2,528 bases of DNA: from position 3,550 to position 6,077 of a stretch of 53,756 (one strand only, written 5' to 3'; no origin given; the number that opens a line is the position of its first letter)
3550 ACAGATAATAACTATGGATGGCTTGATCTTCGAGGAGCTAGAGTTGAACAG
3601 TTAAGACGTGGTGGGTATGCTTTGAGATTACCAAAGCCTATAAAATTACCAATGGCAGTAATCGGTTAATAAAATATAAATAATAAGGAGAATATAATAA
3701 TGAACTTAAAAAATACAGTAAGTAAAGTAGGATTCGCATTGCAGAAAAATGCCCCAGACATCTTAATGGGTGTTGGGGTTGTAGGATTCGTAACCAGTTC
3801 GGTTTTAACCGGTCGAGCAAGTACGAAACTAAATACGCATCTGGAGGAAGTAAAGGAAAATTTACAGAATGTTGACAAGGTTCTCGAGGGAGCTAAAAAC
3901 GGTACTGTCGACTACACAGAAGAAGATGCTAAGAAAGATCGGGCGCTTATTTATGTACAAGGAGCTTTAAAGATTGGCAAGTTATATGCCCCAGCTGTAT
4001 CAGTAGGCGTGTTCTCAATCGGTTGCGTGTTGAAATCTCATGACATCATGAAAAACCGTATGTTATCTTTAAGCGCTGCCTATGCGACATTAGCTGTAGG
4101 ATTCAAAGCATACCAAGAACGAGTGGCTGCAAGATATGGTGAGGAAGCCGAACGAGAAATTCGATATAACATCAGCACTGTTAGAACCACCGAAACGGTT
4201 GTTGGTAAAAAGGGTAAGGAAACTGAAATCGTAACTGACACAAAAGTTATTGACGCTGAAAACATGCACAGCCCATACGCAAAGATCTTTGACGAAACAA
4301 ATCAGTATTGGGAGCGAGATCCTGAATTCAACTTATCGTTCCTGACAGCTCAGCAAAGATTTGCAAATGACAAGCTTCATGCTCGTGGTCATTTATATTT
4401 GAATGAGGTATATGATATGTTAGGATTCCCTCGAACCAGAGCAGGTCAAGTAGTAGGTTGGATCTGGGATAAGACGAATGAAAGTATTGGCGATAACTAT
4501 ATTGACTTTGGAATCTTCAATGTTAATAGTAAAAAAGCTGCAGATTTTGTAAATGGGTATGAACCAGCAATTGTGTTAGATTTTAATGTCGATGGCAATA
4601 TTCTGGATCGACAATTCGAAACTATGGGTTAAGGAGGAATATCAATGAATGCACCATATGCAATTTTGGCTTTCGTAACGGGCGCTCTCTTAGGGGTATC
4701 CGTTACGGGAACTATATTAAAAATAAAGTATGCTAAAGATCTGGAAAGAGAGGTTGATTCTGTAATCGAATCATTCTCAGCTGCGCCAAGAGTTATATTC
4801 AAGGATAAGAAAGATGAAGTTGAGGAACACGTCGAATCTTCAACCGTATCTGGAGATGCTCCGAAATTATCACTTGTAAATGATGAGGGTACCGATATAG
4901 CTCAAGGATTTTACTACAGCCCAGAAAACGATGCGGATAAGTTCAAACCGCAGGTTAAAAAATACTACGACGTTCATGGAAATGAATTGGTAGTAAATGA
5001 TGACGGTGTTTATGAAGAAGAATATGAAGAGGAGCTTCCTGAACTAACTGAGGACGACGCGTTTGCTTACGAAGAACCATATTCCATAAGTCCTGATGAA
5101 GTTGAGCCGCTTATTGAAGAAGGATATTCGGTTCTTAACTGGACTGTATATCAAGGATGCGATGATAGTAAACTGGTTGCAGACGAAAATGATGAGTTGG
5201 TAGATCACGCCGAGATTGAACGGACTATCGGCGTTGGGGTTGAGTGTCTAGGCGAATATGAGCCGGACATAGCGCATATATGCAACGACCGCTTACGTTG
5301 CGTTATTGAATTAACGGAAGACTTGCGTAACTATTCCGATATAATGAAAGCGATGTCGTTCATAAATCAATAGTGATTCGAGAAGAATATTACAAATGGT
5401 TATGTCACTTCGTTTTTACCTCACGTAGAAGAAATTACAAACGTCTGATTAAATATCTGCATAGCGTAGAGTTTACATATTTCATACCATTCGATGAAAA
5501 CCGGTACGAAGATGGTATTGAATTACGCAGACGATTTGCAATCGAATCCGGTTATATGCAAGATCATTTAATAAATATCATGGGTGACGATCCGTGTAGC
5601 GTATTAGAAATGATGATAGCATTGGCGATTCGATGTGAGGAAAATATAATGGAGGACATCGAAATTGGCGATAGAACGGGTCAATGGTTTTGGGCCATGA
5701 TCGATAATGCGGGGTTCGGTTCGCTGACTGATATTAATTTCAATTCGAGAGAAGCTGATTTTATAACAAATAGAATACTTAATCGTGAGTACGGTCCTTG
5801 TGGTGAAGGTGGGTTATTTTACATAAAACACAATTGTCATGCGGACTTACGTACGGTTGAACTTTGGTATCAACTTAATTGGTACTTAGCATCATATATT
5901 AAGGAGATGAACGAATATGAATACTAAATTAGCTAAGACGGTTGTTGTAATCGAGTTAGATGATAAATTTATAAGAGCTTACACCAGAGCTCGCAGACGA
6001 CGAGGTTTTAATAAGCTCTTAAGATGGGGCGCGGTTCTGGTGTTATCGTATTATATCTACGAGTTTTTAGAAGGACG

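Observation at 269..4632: Duplicated two-gene module in the early region: three family-A membrane proteins and two family-B proteins in B-A tandem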

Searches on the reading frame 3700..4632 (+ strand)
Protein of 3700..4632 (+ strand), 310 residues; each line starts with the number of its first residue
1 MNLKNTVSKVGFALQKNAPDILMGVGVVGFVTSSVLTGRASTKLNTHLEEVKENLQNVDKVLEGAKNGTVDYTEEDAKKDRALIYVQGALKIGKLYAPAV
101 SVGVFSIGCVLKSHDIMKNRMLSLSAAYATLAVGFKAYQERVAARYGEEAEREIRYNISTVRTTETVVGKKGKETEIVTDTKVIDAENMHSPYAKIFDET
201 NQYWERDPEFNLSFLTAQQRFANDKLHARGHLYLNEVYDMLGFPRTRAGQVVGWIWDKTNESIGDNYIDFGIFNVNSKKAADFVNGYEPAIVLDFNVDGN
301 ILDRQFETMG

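Call 3: search_protein_families(library=pfam, proteins=[window:3700-4632:+], max_evalue=1)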
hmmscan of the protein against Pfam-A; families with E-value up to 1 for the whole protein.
window:3700-4632:+ (310 aa): 2 families
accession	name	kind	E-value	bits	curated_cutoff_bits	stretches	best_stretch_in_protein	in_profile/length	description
PF19880.4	DUF6353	-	1.5e-72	244.6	25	1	14-303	2-251/253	Family of unknown function (DUF6353)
PF22013.1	PG_1098_Fer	-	0.22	11.8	27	1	215-238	16-39/44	PG_1098 ferredoxin-like domain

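Call 4: search_protein_families(library=phrogs, proteins=[window:3700-4632:+], max_evalue=0.1)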
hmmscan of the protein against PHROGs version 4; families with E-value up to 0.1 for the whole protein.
window:3700-4632:+ (310 aa): 2 families
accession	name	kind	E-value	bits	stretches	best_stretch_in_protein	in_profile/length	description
phrog_2152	-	unknown function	5e-81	273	1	1-303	3-268/273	-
phrog_19999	-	unknown function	5.8e-17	63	1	191-299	6-112/152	-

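Call 8: search_solved_structures(query=window:3700-4632:+, max_evalue=10)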
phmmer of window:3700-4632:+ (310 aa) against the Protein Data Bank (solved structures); distinct sequences matched with E-value up to 10: 2.
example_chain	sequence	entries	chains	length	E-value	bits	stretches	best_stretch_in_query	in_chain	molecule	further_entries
4ehx_A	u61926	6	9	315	0.78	12.4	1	79-137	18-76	Tetraacyldisaccharide 4'-kinase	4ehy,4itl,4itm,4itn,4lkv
4ehw_A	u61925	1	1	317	0.78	12.4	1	79-137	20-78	Tetraacyldisaccharide 4'-kinase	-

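Call 39: search_protein_families(library=ncbifam, proteins=[window:3700-4632:+], max_evalue=0.1)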
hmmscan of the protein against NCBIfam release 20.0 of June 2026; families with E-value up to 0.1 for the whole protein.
window:3700-4632:+ (310 aa): 1 family
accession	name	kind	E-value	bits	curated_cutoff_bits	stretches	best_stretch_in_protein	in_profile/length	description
NF001265.0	PRK00227.1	equivalog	0.055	11.6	799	1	108-185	391-468/693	[protein-PII] uridylyltransferase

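Call 40: search_protein_families(library=padloc, proteins=[window:3700-4632:+], max_evalue=0.1)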
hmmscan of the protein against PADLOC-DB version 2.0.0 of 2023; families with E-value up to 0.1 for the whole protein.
window:3700-4632:+ (310 aa): 0 families

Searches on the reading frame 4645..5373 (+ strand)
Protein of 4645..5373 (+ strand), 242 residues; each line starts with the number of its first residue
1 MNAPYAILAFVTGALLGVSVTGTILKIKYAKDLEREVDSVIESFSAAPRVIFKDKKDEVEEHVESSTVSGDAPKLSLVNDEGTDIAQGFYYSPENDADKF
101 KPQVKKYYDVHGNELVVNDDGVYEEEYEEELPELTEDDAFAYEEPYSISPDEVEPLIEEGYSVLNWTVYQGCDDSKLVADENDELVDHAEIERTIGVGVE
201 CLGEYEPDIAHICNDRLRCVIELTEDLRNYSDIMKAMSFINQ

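Call 3: search_protein_families(library=pfam, proteins=[window:4645-5373:+], max_evalue=1)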
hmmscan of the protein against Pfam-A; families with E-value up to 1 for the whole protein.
window:4645-5373:+ (242 aa): 0 families

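Call 4: search_protein_families(library=phrogs, proteins=[window:4645-5373:+], max_evalue=0.1)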
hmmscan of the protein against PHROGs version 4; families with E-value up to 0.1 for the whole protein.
window:4645-5373:+ (242 aa): 1 family
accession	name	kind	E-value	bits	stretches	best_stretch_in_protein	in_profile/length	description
phrog_4695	-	unknown function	1.1e-21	78.9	1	6-236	7-226/233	-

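Call 39: search_protein_families(library=ncbifam, proteins=[window:4645-5373:+], max_evalue=0.1)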
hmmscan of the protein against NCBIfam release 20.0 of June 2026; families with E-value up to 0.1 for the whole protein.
window:4645-5373:+ (242 aa): 1 family
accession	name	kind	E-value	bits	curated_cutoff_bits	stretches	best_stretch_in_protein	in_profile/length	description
TIGR03098.1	ligase_PEP_1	hypoth_equivalog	0.0061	15.1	592.35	1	81-165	362-446/517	acyl-CoA ligase (AMP-forming), exosortase A system-associated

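Call 40: search_protein_families(library=padloc, proteins=[window:4645-5373:+], max_evalue=0.1)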
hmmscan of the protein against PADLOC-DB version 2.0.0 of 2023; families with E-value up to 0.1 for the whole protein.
window:4645-5373:+ (242 aa): 0 families

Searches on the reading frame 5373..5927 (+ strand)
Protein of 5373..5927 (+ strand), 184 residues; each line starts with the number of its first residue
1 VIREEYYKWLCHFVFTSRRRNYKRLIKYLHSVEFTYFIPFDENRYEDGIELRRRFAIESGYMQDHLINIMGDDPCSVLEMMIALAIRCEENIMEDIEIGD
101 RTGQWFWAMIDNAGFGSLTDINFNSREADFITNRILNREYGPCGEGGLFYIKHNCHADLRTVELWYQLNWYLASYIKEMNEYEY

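Call 3: search_protein_families(library=pfam, proteins=[window:5373-5927:+], max_evalue=1)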
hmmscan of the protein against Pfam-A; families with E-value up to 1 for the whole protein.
window:5373-5927:+ (184 aa): 0 families

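Call 4: search_protein_families(library=phrogs, proteins=[window:5373-5927:+], max_evalue=0.1)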
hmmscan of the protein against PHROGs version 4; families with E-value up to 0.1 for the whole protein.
window:5373-5927:+ (184 aa): 1 family
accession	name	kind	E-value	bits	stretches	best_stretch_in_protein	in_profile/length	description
phrog_4678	-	unknown function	4.4e-53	180.8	1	3-174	7-176/181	-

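Call 39: search_protein_families(library=ncbifam, proteins=[window:5373-5927:+], max_evalue=0.1)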
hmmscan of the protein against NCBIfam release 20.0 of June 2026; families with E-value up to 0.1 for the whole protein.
window:5373-5927:+ (184 aa): 0 families

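Call 40: search_protein_families(library=padloc, proteins=[window:5373-5927:+], max_evalue=0.1)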
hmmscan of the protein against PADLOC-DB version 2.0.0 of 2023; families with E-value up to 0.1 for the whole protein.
window:5373-5927:+ (184 aa): 0 families
